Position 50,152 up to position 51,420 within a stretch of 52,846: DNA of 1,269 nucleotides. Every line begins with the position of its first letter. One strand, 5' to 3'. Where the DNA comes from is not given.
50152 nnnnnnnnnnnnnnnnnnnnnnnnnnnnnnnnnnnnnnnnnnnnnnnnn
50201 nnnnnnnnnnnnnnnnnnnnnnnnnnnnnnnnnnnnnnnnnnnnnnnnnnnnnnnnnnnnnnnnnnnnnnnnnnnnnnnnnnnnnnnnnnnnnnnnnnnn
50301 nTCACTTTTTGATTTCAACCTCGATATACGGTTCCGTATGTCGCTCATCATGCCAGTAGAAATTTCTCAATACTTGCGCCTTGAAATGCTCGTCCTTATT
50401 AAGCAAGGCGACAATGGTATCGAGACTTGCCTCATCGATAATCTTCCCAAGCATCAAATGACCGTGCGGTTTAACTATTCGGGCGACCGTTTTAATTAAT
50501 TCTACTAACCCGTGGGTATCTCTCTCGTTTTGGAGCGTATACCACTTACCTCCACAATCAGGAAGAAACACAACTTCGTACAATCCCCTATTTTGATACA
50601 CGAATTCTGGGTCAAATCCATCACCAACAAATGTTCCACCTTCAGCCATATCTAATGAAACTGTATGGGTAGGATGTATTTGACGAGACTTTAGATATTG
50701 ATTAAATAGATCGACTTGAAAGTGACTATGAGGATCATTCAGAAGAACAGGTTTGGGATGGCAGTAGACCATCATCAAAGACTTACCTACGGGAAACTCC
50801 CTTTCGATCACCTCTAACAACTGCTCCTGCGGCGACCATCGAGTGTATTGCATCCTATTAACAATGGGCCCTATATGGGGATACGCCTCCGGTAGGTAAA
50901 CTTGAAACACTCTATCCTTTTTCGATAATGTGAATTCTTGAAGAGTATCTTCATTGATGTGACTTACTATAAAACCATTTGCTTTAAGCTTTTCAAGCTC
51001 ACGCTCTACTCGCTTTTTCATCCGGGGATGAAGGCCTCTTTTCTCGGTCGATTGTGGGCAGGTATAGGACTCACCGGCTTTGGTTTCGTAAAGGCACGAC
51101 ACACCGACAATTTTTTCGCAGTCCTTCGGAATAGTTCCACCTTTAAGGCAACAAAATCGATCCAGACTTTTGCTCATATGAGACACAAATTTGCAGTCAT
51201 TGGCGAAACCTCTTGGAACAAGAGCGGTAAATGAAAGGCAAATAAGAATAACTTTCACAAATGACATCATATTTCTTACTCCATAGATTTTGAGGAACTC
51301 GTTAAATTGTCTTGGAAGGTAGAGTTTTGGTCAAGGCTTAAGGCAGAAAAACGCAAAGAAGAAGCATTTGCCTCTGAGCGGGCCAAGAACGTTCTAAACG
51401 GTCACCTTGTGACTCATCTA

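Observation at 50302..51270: Secreted protein with an E2/UBC-like core missing the HPN-Cys catalytic loop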

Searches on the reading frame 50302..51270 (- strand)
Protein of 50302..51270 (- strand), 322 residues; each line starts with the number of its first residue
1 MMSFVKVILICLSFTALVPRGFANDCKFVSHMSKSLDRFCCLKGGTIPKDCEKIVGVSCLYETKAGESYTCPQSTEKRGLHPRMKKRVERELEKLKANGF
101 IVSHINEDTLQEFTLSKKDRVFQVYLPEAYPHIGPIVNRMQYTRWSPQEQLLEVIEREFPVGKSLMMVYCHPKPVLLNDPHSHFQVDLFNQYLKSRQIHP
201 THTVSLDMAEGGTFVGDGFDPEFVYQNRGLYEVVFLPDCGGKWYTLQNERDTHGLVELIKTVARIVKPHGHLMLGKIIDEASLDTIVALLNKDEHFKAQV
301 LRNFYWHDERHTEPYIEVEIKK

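Call 3: search_protein_families(library=pfam, proteins=[window:50302-51270:-], max_evalue=1)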
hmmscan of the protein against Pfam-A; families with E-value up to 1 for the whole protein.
window:50302-51270:- (322 aa): 0 families

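Call 4: search_protein_families(library=ncbifam, proteins=[window:50302-51270:-], max_evalue=1)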
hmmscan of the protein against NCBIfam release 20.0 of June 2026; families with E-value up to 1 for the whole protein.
window:50302-51270:- (322 aa): 1 family
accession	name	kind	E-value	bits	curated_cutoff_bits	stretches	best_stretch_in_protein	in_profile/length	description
NF002794.0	PRK02925.1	equivalog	0.1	11.5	387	1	263-303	26-66/459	glucuronate isomerase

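Call 5: search_solved_structures(query=window:50302-51270:-, max_evalue=10, show_alignments=3)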
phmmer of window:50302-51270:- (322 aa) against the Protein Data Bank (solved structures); distinct sequences matched with E-value up to 10: 15.
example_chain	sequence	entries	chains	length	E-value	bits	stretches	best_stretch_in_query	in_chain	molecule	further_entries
9sah_A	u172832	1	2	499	0.0015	21.2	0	248-317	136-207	E4-NB2 synthetic fusion protein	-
6fsq_A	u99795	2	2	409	0.02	17.6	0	209-317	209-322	alphaRep A3_bGFPD | A3_bGFPD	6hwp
4zv6_A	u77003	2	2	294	0.022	17.4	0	247-317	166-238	AlphaRep-7 | alpha-Rep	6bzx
6gwd_G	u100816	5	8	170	0.077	15.7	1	247-297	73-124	iiH5 ALPHAREP | iih5 Alpha Repeating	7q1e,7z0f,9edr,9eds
6ft5_A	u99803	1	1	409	0.14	14.8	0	247-317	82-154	alphaRep A3_A3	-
6gwc_C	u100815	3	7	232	0.15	14.7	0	264-317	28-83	iE5 ALPHAREP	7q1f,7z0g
1cyn_A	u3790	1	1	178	0.17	14.5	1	204-282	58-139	PEPTIDYL-PROLYL CIS-TRANS ISOMERASE B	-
3ich_A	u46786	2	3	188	0.19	14.3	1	204-282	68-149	Peptidyl-prolyl cis-trans isomerase B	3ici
4frv_A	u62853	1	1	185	0.22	14.2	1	204-281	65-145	Peptidyl-prolyl cis-trans isomerase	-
4fru_A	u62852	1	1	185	0.22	14.2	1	204-281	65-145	Peptidyl-prolyl cis-trans isomerase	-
4xl5_C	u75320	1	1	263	0.45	13.2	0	247-297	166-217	bGFP-A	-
9t1m_A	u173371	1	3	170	0.78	12.4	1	246-317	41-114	Alpha Rep E4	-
9rhz_A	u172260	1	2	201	1.1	11.9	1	247-317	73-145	ALPHAREP bE5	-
8aw4_A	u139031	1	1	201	1.2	11.7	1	246-317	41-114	ALPHAREP bB-E3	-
6gx7_E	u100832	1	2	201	1.3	11.6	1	243-317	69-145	iiiA5 ALPHAREP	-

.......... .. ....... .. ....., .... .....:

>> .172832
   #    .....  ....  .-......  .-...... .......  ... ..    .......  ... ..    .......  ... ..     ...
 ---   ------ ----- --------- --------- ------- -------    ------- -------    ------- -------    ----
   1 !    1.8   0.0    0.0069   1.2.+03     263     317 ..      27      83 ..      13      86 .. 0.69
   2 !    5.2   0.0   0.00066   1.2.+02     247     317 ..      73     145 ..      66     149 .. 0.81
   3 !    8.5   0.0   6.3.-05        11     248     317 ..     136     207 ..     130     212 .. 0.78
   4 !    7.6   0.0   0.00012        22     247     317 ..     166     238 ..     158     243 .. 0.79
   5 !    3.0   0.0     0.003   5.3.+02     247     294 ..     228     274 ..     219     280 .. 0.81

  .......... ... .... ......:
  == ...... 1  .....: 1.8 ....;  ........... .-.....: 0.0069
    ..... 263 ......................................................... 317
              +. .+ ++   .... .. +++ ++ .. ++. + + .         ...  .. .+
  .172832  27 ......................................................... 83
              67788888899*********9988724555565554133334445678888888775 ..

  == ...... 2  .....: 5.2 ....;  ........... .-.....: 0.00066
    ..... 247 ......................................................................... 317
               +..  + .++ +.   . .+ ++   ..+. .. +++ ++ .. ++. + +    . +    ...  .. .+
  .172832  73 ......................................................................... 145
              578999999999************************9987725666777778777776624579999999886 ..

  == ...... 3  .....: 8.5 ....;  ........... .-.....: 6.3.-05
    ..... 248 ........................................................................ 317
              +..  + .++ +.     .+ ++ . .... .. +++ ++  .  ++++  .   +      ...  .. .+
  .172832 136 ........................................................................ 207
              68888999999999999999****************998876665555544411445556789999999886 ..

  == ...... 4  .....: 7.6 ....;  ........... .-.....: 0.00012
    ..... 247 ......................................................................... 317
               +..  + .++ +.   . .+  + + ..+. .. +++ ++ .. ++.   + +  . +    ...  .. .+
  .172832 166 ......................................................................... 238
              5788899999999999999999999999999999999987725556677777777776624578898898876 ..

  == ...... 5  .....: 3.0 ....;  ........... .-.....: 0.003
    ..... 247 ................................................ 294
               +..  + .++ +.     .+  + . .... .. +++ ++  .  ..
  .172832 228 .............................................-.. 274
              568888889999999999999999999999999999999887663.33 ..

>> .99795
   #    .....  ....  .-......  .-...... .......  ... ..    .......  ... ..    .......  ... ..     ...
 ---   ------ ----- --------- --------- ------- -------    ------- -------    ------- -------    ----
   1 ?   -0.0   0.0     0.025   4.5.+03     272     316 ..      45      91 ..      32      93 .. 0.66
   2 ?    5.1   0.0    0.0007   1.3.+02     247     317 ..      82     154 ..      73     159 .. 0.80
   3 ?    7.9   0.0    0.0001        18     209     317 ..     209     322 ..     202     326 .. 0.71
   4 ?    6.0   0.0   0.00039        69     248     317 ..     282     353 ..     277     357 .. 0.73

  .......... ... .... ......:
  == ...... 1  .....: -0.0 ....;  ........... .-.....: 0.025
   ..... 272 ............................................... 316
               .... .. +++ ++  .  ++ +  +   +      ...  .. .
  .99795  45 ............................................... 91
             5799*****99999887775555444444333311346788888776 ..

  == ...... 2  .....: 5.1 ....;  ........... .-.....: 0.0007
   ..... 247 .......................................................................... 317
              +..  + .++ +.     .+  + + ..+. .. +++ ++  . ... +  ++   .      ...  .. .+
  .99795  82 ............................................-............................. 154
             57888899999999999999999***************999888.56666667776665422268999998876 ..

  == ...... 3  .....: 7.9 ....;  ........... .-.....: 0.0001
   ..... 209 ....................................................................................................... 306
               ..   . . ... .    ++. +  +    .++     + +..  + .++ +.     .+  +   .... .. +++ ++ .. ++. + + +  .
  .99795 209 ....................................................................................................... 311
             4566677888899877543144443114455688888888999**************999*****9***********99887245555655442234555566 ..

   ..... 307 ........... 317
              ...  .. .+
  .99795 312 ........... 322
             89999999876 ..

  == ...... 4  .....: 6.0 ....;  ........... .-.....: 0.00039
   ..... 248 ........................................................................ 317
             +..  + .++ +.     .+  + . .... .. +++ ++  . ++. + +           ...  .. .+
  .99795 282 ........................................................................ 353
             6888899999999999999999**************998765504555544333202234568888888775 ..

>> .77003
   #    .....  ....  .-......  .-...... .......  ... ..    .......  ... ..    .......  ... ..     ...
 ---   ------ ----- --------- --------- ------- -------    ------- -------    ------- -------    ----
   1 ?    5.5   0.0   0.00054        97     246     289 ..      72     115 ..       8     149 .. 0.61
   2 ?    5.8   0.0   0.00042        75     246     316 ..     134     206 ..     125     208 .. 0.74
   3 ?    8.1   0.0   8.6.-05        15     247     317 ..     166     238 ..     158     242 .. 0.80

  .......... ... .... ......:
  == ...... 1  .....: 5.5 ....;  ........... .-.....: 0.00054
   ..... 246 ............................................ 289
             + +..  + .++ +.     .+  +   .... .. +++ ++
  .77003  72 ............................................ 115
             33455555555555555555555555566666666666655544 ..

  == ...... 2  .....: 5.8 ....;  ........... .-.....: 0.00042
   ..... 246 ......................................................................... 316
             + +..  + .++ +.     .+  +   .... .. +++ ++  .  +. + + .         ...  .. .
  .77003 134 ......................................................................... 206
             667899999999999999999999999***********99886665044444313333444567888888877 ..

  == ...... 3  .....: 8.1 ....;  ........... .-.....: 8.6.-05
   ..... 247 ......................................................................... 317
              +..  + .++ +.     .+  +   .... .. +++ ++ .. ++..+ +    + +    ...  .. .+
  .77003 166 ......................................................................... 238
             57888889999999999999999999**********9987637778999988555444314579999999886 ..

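Call 6: find_homologous_proteins(query=window:50302-51270:-, max_evalue=0.001)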
Query window:50302-51270:- (322 aa): 1 proteins with E <= 0.001 among 685 candidates.
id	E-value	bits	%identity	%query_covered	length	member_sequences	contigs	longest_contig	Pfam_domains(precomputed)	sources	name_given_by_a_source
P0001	1.8e-222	756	100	100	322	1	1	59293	-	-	-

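Call 15: find_related_loci(query=window:50302-51270:-, collection=genome_contigs, flank=10000)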
Query window:50302-51270:- (322 aa) in genome_contigs; peptide patterns used: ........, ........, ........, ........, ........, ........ (x = any residue, [..] = any of these).
28 stretches matched a pattern, but none encodes a relative of the query by tblastn (E <= 1e-3).

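Call 16: find_encoding_contigs(protein=window:50302-51270:-, flank=10000)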
Protein window:50302-51270:- (322 aa): 1 contig read that carries it; 1 place shown.
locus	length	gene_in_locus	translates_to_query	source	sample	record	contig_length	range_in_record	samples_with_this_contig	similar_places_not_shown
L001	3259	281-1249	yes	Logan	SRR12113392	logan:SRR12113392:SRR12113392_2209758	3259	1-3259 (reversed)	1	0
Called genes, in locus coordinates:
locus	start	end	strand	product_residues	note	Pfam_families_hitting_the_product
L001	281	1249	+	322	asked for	-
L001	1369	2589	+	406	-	-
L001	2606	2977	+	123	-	-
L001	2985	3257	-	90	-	?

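Call 17: search_protein_representatives(protein=window:50302-51270:-)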
Query: 322 residues. Proteins with E-value up to 0.001 (for the whole library): 183; up to 1e-10: 60; up to 1e-30: 3. The best 150 are listed.
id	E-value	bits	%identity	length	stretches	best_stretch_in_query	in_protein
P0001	5.8e-223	755.5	100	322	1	1-322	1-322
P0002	2.2e-47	178.5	52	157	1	166-319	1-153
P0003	3.5e-34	135.1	39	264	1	79-297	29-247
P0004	8.4e-25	104.3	30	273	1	82-279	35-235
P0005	3.5e-23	99.0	34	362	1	75-277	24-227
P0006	2.3e-21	93.0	33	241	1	117-284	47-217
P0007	1.8e-20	90.1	30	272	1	82-288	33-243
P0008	6.1e-20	88.3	38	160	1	165-299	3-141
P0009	1.2e-19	87.3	34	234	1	83-280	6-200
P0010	3.4e-19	85.9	38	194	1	165-280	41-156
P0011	1.9e-18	83.4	34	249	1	108-277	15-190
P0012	4.4e-18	82.2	29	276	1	63-286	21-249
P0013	5.5e-18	81.9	29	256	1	78-279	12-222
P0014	2.7e-17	79.6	31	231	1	87-317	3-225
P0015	5.8e-17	78.6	38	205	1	162-284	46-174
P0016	8.0e-17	78.1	33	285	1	82-279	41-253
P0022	3.8e-15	72.6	31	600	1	85-284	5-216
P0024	8.1e-15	71.5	33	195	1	163-288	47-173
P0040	4.9e-13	65.6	36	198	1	163-282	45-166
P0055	2.1e-11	60.3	32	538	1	62-279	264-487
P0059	6.0e-11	58.8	33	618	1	164-286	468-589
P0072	1.1e-09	54.6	34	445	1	165-287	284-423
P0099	4.4e-08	49.4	33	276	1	162-294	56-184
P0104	1.3e-07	47.8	31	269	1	123-280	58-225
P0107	1.5e-07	47.7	28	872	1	166-297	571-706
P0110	2.2e-07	47.1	33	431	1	166-279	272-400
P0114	3.4e-07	46.4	35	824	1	163-280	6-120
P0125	1.4e-06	44.5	28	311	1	86-288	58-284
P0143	1.1e-05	41.5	29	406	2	212-278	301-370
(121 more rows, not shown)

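Call 18: predict_structure(protein=window:50302-51270:-)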
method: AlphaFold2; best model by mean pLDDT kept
length: 322 residues; sequences in the alignment: 1
mean_pLDDT: 35.6   pTM: 0.25
mean pLDDT of the five models: 35.6, 34.5, 34.3, 30.7, 30.5
residues with pLDDT >= 90: 0; 70-90: 0; 50-70: 39; < 50: 283
segments of 3 or more residues with pLDDT < 50: 1-79, 119-124, 126-279, 281-322
pLDDT, mean of each block of 10 residues (from residue 1): 29 26 25 26 32 30 33 37 57 59 58 49 43 33 29 36 33 29 35 37 26 26 24 34 34 44 36 36 45 45 30 24 23
secondary structure, 60 per line:
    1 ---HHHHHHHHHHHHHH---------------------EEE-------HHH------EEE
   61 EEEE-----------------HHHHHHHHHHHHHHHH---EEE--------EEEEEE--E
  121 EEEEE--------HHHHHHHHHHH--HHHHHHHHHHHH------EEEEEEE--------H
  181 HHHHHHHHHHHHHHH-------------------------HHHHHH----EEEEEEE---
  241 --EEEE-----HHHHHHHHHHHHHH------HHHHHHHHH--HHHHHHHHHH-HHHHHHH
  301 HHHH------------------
elements in order: H4-17 E39-41 E58-64 H82-97 E101-103 E112-117 E120-125 H134-144 H147-158 E165-171 H180-195 H221-226 E231-237 E243-246 H252-265 H272-280 H283-292 H294-304

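Call 23: search_protein_families(library=pfam, alignment_id=A1, max_evalue=0.01)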
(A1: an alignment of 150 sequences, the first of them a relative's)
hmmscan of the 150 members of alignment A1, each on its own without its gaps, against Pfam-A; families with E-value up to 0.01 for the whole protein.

A. member 1, P0001 (322 aa): 0 families

B. families by the number of members that match (of 150 scanned): 16 families
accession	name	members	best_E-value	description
PF05773.27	RWD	2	0.0039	RWD domain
PF10275.15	Peptidase_C65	1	3.7e-06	Peptidase C65 Otubain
PF13847.12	Methyltransf_31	1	0.0001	Methyltransferase domain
PF15295.11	CCDC50_N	1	0.00077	Coiled-coil domain-containing protein 50 N-terminus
PF18114.7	Suv3_N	1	0.0008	Suv3 helical N-terminal domain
PF08274.17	Zn_Ribbon_YjdM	1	0.0011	PhnA Zinc-Ribbon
PF08868.15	YugN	1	0.0017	YugN-like family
PF08242.18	Methyltransf_12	1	0.0018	Methyltransferase domain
PF12420.13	DUF3671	1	0.003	Fam-L, Fam-M like protein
PF13489.12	Methyltransf_23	1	0.003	Methyltransferase domain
PF02593.20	DUF166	1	0.0036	Domain of unknown function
PF25238.1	OGFOD2-like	1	0.0067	OGFOD2-like domain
PF09133.15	SANTA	1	0.0067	SANTA (SANT Associated)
PF10364.14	NKWYS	1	0.0069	Putative capsular polysaccharide synthesis protein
PF02809.26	UIM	1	0.007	Ubiquitin interaction motif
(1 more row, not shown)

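Call 31: find_homologous_proteins(query=A1, max_evalue=0.00001)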
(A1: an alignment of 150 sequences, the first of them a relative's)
Query A1 (150 sequences) (322 aa, profile of the alignment): 4 proteins with E <= 0.00001 among 8000 candidates.
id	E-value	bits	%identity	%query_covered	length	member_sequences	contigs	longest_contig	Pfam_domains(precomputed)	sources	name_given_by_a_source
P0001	1.6e-50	190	100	100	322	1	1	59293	-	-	-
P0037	2.8e-39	153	32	35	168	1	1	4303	-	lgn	-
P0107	3.1e-37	146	29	41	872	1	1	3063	PF10275.16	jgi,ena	-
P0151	6.7e-14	70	20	39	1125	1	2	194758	PF10275.16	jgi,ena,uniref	uniref:ubiquitinyl hydrolase 1 n=1 Tax=viral metagenome TaxID=1070528 RepID=A0A6C0I109_9ZZZZ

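Call 36: find_encoding_contigs(protein=P0002, flank=10000, max_places=4)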
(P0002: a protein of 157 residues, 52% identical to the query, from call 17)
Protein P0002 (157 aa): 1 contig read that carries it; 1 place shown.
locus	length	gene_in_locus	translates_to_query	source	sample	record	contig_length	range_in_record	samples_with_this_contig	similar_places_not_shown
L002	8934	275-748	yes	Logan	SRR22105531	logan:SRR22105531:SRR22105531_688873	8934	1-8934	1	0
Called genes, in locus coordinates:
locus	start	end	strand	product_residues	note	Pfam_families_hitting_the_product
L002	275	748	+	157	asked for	-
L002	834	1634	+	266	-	PF13489:Methyltransf_23 (weak)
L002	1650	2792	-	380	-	-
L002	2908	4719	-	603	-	PF14704:DERM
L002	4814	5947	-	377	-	-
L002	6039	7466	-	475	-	PF13372:Alginate_exp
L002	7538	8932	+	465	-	?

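Call 37: find_encoding_contigs(protein=P0003, flank=10000, max_places=4)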
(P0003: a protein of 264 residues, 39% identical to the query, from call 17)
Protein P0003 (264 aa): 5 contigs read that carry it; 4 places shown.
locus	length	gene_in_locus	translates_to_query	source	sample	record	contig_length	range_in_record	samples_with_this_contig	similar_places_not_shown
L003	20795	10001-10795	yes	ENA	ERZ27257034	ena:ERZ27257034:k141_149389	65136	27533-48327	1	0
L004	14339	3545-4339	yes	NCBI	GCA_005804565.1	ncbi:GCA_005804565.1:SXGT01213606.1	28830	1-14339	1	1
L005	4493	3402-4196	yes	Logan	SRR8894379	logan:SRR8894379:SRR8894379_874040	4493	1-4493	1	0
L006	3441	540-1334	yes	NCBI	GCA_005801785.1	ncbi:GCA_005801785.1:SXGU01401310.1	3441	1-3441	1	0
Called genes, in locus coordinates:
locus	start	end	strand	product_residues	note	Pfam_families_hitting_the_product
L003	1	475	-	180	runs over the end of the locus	-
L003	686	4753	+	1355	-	-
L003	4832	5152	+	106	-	-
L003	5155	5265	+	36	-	-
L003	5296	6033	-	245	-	-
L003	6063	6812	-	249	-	-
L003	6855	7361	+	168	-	-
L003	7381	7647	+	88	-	-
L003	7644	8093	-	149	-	-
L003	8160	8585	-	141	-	-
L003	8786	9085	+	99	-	-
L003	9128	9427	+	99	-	-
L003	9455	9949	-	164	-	-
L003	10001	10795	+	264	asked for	-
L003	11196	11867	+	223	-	PF01541:GIY-YIG (weak), PF00098:zf-CCHC (weak), PF13917:zf-CCHC_3 (faint), PF14787:zf-CCHC_5 (weak)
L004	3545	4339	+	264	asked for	-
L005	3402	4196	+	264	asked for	-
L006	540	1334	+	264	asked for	-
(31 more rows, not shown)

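Call 38: find_encoding_contigs(protein=P0024, flank=10000, max_places=4)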
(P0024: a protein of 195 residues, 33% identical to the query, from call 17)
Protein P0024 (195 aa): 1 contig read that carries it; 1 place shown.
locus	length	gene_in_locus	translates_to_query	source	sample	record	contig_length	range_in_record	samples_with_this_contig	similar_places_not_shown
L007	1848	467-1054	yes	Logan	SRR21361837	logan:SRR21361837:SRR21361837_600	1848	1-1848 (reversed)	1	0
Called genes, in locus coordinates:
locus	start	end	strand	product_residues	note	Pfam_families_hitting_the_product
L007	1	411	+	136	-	?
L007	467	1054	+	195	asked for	-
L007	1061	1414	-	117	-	-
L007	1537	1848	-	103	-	?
